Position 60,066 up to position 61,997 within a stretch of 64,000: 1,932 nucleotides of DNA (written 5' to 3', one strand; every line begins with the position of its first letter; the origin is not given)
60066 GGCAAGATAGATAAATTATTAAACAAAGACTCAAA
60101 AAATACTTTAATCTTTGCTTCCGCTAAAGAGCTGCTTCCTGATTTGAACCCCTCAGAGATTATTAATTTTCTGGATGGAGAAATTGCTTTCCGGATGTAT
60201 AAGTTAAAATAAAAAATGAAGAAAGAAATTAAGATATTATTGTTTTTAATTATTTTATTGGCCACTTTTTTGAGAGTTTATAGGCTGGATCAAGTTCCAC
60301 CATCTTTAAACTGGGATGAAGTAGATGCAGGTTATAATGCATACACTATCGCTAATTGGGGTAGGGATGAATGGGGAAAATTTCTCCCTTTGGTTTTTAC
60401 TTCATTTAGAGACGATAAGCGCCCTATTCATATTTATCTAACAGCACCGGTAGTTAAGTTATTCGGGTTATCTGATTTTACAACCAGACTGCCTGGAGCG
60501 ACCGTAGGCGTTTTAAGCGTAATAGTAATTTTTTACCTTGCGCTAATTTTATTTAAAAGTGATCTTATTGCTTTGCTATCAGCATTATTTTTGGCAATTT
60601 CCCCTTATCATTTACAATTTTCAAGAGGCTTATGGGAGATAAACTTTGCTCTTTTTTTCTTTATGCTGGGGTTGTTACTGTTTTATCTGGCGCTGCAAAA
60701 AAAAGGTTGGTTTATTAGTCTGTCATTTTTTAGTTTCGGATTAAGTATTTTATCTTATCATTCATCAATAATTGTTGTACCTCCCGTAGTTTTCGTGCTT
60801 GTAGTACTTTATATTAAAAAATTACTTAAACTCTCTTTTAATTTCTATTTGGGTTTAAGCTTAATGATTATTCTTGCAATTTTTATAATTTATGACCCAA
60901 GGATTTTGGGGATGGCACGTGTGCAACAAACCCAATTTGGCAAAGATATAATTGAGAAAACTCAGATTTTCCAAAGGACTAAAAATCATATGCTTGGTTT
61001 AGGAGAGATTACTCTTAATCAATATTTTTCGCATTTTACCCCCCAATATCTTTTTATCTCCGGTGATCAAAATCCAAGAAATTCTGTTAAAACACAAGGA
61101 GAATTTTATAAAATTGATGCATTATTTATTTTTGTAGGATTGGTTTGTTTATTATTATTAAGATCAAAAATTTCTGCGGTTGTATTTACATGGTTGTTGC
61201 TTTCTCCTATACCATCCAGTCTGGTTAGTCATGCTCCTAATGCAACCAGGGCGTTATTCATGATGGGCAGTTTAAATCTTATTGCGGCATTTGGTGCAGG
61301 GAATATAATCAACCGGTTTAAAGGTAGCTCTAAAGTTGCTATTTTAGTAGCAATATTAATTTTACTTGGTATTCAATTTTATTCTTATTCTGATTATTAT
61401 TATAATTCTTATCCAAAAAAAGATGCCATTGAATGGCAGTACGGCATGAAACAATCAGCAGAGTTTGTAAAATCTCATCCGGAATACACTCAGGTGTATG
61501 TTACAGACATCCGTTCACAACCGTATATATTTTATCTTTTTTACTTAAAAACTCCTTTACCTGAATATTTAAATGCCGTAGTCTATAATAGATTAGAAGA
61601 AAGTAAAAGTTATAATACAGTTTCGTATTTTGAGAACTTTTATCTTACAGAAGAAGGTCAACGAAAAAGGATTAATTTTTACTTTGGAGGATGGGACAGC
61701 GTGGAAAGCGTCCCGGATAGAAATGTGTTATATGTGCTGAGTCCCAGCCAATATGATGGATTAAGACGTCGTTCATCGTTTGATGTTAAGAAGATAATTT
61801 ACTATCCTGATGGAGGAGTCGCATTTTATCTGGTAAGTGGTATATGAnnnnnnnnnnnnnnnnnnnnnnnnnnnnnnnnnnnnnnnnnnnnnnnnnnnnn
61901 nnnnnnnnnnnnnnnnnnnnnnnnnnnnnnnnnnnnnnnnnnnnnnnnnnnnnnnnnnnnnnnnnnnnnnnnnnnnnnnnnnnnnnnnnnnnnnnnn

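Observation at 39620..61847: Tandem radiation of nine paralogous PMT/ArnT-like GT-C genes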

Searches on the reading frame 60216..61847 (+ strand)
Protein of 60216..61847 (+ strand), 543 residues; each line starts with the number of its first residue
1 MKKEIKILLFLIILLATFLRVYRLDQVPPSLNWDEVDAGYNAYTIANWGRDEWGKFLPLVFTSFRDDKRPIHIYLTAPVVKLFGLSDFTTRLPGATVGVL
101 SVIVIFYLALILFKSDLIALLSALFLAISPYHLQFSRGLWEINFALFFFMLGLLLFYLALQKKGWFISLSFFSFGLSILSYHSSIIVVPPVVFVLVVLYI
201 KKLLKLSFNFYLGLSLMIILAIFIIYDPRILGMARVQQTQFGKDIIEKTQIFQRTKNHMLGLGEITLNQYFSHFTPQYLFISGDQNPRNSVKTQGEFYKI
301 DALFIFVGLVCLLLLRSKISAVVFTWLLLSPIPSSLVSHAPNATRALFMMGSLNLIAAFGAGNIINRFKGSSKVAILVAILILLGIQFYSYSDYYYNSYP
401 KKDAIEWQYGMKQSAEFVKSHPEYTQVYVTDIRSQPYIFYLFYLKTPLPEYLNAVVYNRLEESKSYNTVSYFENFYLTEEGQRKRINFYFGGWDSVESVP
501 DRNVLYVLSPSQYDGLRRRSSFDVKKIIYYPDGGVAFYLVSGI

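Call 4: search_protein_families(library=pfam, proteins=[window:60216-61847:+], max_evalue=0.01)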
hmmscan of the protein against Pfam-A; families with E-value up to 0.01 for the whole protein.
window:60216-61847:+ (543 aa): 2 families
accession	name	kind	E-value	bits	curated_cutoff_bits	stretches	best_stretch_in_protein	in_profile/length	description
PF13231.12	PMT_2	-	5.2e-13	50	26.1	1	68-224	2-158/160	Dolichyl-phosphate-mannose-protein mannosyltransferase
PF02366.24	PMT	-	2.8e-07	30.8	22.7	1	12-220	3-221/245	Dolichyl-phosphate-mannose-protein mannosyltransferase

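Call 9: find_homologous_proteins(query=window:60216-61844:+)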
Query window:60216-61844:+ (543 aa): 1245 proteins with E <= 0.001 among 8000 candidates; the best 120 are listed.
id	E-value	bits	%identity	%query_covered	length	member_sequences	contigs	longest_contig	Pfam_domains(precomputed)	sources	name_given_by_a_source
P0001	0.0e+0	1200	100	100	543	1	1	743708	PF02366.25,PF13231.13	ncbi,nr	ncbi:MAG: glycosyltransferase family 39 protein [Candidatus Daviesbacteria bacterium]|nr:glycosyltra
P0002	0.0e+0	1068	88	100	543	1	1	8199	PF02366.25,PF13231.13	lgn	-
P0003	5.6e-284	961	78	100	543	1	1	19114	PF02366.25,PF13231.13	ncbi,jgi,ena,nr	ncbi:glycosyltransferase family 39 protein [Patescibacteria group bacterium]|nr:glycosyltransferase 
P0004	1.1e-283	960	79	100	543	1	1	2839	PF02366.25,PF13231.13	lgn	-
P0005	2.8e-283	959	78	97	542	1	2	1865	PF02366.25,PF13231.13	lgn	-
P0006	9.7e-282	954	77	97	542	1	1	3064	PF02366.25,PF13231.13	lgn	-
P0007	1.1e-279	947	77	97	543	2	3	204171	PF02366.25,PF13231.13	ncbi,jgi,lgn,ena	-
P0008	1.6e-276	936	76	99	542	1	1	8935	PF02366.25,PF13231.13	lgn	-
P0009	5.8e-272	921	75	99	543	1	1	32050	PF02366.25,PF13231.13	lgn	-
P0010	1.1e-271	920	75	96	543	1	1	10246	PF02366.25,PF13231.13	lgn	-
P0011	6.6e-266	901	73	100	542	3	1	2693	PF02366.25,PF13231.13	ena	-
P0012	1.3e-265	900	71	100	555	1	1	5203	PF02366.25,PF13231.13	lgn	-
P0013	5.2e-263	892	73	96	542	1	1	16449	PF02366.25,PF13231.13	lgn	-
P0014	5.6e-263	892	71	100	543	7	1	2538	PF02366.25,PF13231.13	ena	-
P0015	2.3e-262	890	71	97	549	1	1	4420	PF13231.13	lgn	-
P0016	2.9e-260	883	72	97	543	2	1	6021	PF02366.25,PF13231.13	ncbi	-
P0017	9.8e-259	878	72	99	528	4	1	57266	PF02366.25,PF13231.13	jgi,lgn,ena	-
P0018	3.2e-258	876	72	97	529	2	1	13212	PF02366.25,PF13231.13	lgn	-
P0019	1.3e-252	857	72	99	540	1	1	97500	PF02366.25,PF13231.13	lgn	-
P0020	1.2e-250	851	68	100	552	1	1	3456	PF13231.13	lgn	-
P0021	3.4e-250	849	67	100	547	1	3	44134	PF02366.25,PF13231.13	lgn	-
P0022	1.1e-247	841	70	100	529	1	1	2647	PF02366.25,PF13231.13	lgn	-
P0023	1.1e-246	838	68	96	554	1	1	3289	PF13231.13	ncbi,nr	ncbi:MAG: glycosyltransferase family 39 protein, partial [Actinobacteria bacterium]|nr:glycosyltrans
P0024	2.4e-245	833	67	100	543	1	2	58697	PF13231.13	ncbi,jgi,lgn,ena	-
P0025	3.7e-245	833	70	97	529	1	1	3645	PF02366.25,PF13231.13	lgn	-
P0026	9.7e-244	828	68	99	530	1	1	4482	PF02366.25,PF13231.13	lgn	-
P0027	3.5e-243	826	68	100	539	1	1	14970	PF02366.25,PF13231.13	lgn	-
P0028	1.5e-242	824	67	99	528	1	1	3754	PF02366.25,PF13231.13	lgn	-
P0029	3.2e-240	817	66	98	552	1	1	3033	PF13231.13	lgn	-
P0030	2.5e-239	814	66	99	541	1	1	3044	PF02366.25,PF13231.13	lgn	-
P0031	8.7e-236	802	66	100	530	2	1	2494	PF02366.25,PF13231.13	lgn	-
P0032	1.3e-235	801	64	100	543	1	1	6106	PF13231.13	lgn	-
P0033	1.7e-235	801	67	99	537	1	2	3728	PF02366.25,PF13231.13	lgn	-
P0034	2.9e-234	797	65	97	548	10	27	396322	PF13231.13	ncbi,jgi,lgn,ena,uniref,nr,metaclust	ncbi:hypothetical protein A2778_04010 [Candidatus Daviesbacteria bacterium RIFCSPHIGHO2_01_FULL_40_2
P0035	2.5e-233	794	65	100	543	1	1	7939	PF13231.13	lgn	-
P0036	6.7e-233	792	66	100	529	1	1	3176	PF02366.25,PF13231.13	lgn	-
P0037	2.9e-232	790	67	100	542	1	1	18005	PF02366.25,PF13231.13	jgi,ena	-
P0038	8.9e-232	789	66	100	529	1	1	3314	PF13231.13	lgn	-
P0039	2.1e-230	784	66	99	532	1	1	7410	PF13231.13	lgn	-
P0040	1.5e-229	781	65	100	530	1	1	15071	PF13231.13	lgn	-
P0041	4.2e-227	773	65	99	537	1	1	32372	PF13231.13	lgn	-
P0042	5.1e-227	773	66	100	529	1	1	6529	PF02366.25,PF13231.13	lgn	-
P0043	1.2e-226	772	64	100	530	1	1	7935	PF02366.25,PF13231.13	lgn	-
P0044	1.5e-226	771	65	100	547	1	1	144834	PF02366.25,PF13231.13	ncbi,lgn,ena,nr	ncbi:MAG: Glycosyl transferase family 39 [Microgenomates group bacterium Gr01-1014_7]|nr:MAG: Glycos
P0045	1.9e-225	768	66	96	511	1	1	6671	PF02366.25,PF13231.13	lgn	-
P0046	7.4e-223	759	64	98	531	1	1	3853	PF02366.25,PF13231.13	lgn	-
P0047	1.4e-222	758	64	100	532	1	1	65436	PF13231.13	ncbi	-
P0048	3.3e-222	757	64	99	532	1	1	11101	PF13231.13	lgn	-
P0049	3.4e-222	757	63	96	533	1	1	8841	PF02366.25,PF13231.13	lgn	-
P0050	4.0e-222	757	65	99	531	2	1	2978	PF02366.25,PF13231.13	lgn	-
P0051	6.3e-222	756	64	99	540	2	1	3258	PF02366.25,PF13231.13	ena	-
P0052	1.2e-221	755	60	96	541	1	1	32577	PF13231.13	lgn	-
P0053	5.6e-221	753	64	97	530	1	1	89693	PF02366.25,PF13231.13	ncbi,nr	ncbi:MAG: glycosyltransferase family 39 protein [Candidatus Daviesbacteria bacterium]|nr:glycosyltra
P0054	4.3e-220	750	62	100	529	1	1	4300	PF02366.25,PF13231.13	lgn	-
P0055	5.2e-219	747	62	99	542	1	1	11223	PF02366.25,PF13231.13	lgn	-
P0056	6.1e-216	736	61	100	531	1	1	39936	PF13231.13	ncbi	-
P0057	1.2e-215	735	62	100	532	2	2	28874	PF13231.13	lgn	-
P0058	6.1e-214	730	62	100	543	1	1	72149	PF02366.25,PF13231.13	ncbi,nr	ncbi:MAG: glycosyltransferase family 39 protein [Candidatus Daviesbacteria bacterium]|nr:glycosyltra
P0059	1.4e-213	729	62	97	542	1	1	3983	PF02366.25,PF13231.13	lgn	-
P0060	8.3e-212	723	61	100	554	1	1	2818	PF02366.25,PF13231.13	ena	-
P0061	8.1e-210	716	60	100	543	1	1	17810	PF02366.25,PF13231.13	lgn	-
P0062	4.5e-209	714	60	100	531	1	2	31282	PF13231.13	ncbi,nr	ncbi:glycosyltransferase family 39 protein [Candidatus Daviesbacteria bacterium]|nr:glycosyltransfer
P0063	6.3e-209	713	60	96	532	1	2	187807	PF13231.13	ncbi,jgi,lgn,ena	-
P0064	1.6e-208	712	61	97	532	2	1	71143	PF02366.25,PF13231.13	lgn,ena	-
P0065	4.1e-208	711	58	100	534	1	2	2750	PF02366.25,PF13231.13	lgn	-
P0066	1.7e-205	702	59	97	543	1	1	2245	PF02366.25,PF13231.13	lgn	-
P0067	3.2e-205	701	59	100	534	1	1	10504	PF02366.25,PF13231.13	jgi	jgi:4-amino-4-deoxy-L-arabinose transferase-like glycosyltransferase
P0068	9.5e-205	699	58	100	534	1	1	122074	PF02366.25,PF13231.13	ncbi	-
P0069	5.9e-203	694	59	97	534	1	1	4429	PF13231.13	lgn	-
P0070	4.6e-201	687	59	96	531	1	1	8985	PF02366.25,PF13231.13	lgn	-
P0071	2.0e-199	682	59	100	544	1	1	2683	PF02366.25,PF13231.13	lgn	-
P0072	3.1e-197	675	57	100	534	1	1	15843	PF02366.25,PF13231.13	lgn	-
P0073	5.0e-196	671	57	99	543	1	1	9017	PF02366.25,PF13231.13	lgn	-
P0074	2.2e-193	662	56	97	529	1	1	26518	PF02366.25,PF13231.13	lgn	-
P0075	5.8e-193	661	58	96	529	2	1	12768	PF02366.25,PF13231.13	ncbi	-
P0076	1.0e-191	656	56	100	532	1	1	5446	PF02366.25,PF13231.13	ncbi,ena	-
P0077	2.4e-190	652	54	97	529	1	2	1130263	PF13231.13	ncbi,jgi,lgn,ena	ncbi:MAG: glycosyltransferase family 39 protein [Microgenomates group bacterium]|jgi:4-amino-4-deoxy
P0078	1.0e-189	650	66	83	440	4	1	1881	PF13231.13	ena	-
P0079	6.5e-188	644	53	100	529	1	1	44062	PF13231.13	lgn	-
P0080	9.7e-186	637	55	98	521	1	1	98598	PF02366.25,PF13231.13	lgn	-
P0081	2.8e-184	632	55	98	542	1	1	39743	PF02366.25,PF13231.13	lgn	-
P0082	7.5e-182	624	54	97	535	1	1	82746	PF02366.25,PF13231.13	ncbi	-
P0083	3.0e-181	622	53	99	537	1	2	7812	PF02366.25,PF13231.13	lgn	-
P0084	4.9e-181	621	55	98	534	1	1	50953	PF02366.25,PF13231.13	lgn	-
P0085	1.4e-180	620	71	73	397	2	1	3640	PF02366.25,PF13231.13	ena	-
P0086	1.4e-180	620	54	96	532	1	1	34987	PF02366.25,PF13231.13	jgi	jgi:4-amino-4-deoxy-L-arabinose transferase-like glycosyltransferase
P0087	3.5e-179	615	53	100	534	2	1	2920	PF13231.13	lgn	-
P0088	6.4e-179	614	53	99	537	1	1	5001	PF02366.25,PF13231.13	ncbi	-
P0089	2.6e-178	612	53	100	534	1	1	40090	PF13231.13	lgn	-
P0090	3.2e-178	612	54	100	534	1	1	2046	PF13231.13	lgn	-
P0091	7.5e-178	611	53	96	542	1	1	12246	PF02366.25,PF13231.13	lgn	-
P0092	1.3e-177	610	53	100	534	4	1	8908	PF13231.13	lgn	-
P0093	6.6e-177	608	53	100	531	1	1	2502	PF02366.25,PF13231.13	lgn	-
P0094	6.7e-177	608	52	96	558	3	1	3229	PF13231.13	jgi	-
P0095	7.6e-177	607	53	98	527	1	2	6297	PF02366.25,PF13231.13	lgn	-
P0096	8.8e-177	607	50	98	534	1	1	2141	PF02366.25,PF13231.13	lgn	-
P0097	1.5e-176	606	52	100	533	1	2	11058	PF02366.25,PF13231.13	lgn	-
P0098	2.5e-176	606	52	100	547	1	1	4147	PF02366.25,PF13231.13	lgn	-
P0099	2.7e-176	606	54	99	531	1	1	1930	PF02366.25,PF13231.13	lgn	-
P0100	2.8e-176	606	54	100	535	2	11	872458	PF13231.13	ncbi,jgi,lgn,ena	ncbi:MAG: glycosyltransferase family 39 protein [Candidatus Microgenomates bacterium]|jgi:4-amino-4-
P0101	5.6e-176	605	55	100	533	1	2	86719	PF13231.13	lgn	-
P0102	5.9e-176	604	53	100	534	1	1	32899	PF13231.13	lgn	-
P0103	1.1e-175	604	53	100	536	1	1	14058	PF02366.25,PF13231.13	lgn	-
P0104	1.6e-175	603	53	100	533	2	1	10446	PF02366.25,PF13231.13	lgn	-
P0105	3.8e-175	602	52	100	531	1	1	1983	PF13231.13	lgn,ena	-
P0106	5.4e-175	601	54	100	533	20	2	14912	PF13231.13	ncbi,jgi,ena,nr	ncbi:MAG: Glycosyl transferase family 39 [uncultured bacterium]|nr:MAG: Glycosyl transferase family 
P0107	7.0e-175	601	52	99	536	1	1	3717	PF13231.13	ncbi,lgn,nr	ncbi:MAG: glycosyltransferase family 39 protein [Actinobacteria bacterium]|nr:glycosyltransferase fa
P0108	1.9e-174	599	53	100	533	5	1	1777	PF02366.25,PF13231.13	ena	-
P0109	3.5e-174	599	54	100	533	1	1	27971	PF02366.25,PF13231.13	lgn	-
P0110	3.6e-174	599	52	100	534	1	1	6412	PF13231.13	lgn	-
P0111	4.7e-174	598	52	97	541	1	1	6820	PF13231.13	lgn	-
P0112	5.0e-174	598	53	100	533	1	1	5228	PF02366.25,PF13231.13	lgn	-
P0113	5.2e-174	598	53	99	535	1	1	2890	PF13231.13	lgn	-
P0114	1.0e-173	597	53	96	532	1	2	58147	PF02366.25,PF13231.13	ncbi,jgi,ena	-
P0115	1.6e-173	596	52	97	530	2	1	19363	PF02366.25,PF13231.13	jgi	jgi:4-amino-4-deoxy-L-arabinose transferase-like glycosyltransferase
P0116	2.3e-173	596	54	99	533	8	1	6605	PF02366.25,PF13231.13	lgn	-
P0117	3.0e-173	596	53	100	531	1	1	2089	PF02366.25,PF13231.13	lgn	-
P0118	4.8e-173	595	53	97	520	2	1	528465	PF02366.25,PF13231.13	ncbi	-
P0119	1.0e-172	594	53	100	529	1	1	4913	PF13231.13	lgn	-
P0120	1.9e-172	593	53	98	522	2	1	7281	PF13231.13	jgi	jgi:4-amino-4-deoxy-L-arabinose transferase-like glycosyltransferase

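Call 18: find_encoding_contigs(protein=P0007, flank=10000, max_places=2)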
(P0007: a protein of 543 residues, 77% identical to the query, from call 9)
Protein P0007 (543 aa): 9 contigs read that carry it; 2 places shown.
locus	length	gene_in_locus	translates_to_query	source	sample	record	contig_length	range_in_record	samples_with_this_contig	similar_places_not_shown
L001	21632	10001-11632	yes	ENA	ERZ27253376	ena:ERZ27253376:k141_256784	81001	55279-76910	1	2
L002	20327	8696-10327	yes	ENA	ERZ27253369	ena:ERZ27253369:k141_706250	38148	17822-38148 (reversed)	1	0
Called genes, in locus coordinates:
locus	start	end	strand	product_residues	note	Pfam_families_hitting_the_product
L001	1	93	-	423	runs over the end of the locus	-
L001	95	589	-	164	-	PF18915:DUF5667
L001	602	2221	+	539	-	-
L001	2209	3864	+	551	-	PF02366:PMT, PF13231:PMT_2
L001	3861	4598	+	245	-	PF00535:Glycos_transf_2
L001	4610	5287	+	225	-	-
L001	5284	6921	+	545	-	-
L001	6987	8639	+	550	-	PF02366:PMT (weak), PF13231:PMT_2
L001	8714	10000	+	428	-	PF13231:PMT_2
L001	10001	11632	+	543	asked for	PF02366:PMT (weak), PF13231:PMT_2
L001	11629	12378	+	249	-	PF00535:Glycos_transf_2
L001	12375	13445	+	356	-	PF13439:Glyco_transf_4, PF20706:GT4-conflict (weak), PF00534:Glycos_transf_1, PF13692:Glyco_trans_1_4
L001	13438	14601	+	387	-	PF04188:Mannosyl_trans2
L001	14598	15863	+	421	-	PF01943:Polysacc_synt, PF13440:Polysacc_synt_3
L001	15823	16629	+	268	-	PF00535:Glycos_transf_2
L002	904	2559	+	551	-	PF02366:PMT, PF13231:PMT_2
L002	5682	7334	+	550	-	PF02366:PMT (weak), PF13231:PMT_2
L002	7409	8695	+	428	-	PF13231:PMT_2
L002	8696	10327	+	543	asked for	PF02366:PMT (weak), PF13231:PMT_2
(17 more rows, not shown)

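Call 19: find_encoding_contigs(protein=P0034, flank=10000, max_places=1)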
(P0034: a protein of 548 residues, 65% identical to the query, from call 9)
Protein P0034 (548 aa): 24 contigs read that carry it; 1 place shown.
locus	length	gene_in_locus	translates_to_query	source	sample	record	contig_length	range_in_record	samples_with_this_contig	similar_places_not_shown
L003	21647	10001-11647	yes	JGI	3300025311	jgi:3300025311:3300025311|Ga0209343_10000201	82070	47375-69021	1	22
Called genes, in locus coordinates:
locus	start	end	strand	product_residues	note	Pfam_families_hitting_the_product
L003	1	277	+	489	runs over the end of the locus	PF13231:PMT_2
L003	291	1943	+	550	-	PF02366:PMT, PF13231:PMT_2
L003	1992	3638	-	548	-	PF02366:PMT (weak), PF13231:PMT_2 (weak)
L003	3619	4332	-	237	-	-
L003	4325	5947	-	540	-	PF02366:PMT, PF13231:PMT_2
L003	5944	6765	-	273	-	-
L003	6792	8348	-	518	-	PF13231:PMT_2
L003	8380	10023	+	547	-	PF02366:PMT (weak), PF13231:PMT_2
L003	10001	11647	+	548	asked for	PF13231:PMT_2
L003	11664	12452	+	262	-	PF00535:Glycos_transf_2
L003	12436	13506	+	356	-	PF13439:Glyco_transf_4, PF20706:GT4-conflict (weak), PF00534:Glycos_transf_1, PF13692:Glyco_trans_1_4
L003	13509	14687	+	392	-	PF04188:Mannosyl_trans2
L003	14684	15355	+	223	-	PF00535:Glycos_transf_2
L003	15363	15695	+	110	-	PF10066:DUF2304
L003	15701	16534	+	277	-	PF00535:Glycos_transf_2, PF10111:Glyco_tranf_2_2 (weak), PF13641:Glyco_tranf_2_3, PF13632:Glyco_trans_2_3 (weak)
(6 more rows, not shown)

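Call 20: find_encoding_contigs(protein=P0077, flank=10000, max_places=1)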
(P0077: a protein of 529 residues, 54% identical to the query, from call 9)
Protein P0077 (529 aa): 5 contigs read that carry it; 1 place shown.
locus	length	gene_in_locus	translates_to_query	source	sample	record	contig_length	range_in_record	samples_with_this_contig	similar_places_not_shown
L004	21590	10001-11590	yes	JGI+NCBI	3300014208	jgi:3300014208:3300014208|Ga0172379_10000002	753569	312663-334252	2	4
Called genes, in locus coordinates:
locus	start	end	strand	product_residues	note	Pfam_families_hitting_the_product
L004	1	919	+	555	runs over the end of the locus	PF13231:PMT_2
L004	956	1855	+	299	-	PF00535:Glycos_transf_2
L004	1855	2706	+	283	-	PF00535:Glycos_transf_2, PF13641:Glyco_tranf_2_3, PF13632:Glyco_trans_2_3 (weak)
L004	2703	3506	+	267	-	PF00535:Glycos_transf_2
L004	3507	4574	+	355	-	PF00534:Glycos_transf_1, PF13692:Glyco_trans_1_4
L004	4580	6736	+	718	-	PF00535:Glycos_transf_2, PF10111:Glyco_tranf_2_2, PF13641:Glyco_tranf_2_3, PF02709:Glyco_transf_7C (weak)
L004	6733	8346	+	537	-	PF02366:PMT, PF13231:PMT_2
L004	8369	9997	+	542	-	PF02366:PMT, PF13231:PMT_2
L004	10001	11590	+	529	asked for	PF13231:PMT_2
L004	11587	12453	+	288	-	PF00535:Glycos_transf_2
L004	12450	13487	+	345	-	PF13579:Glyco_trans_4_4 (faint), PF13439:Glyco_transf_4, PF00534:Glycos_transf_1, PF13692:Glyco_trans_1_4, PF13524:Glyco_trans_1_2 (weak), PF20706:GT4-conflict (weak)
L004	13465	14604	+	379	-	PF04188:Mannosyl_trans2 (weak)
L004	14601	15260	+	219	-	PF00535:Glycos_transf_2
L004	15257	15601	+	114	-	PF10066:DUF2304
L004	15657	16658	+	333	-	PF01073:3Beta_HSD, PF01370:Epimerase, PF02719:Polysacc_synt_2, PF04321:RmlD_sub_bind, PF05368:NmrA, PF07993:NAD_binding_4, PF13460:NAD_binding_10, PF16363:GDP_Man_Dehyd, +1 more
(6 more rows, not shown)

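Call 24: predict_structure(alignment_id=A2)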
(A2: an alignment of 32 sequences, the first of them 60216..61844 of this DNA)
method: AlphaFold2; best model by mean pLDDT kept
length: 543 residues; sequences in the alignment: 32
mean_pLDDT: 91.4   pTM: 0.90
mean pLDDT of the five models: 91.4, 90.8, 90.6, 88.4, 87.9
residues with pLDDT >= 90: 404; 70-90: 124; 50-70: 15; < 50: 0
segments of 3 or more residues with pLDDT < 50: none
pLDDT, mean of each block of 10 residues (from residue 1): 95 98 93 93 96 90 77 95 96 97 98 97 98 91 95 96 89 94 92 96 89 90 81 74 91 94 94 95 90 90 98 95 97 89 93 98 96 96 97 93 88 93 91 81 94 85 66 79 85 82 93 92 95 93 93
secondary structure, 60 per line:
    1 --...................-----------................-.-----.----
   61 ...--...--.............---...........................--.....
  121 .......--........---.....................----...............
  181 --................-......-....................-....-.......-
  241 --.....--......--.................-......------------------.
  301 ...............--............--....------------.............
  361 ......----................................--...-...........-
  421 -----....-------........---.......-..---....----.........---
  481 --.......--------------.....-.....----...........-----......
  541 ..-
elements in order: H3-21 H33-48 E61-63 E66-68 H71-83 H87-113 H116-127 H130-137 H141-161 H166-180 H183-198 H200-205 H207-226 H228-231 H233-239 H243-247 H250-255 H258-274 H276-281 H300-315 H318-329 H332-335 H348-366 H371-402 H409-419 E426-429 H437-444 H448-454 H461-464 E469-477 E483-489 E504-508 H510-514 E522-529 E535-542
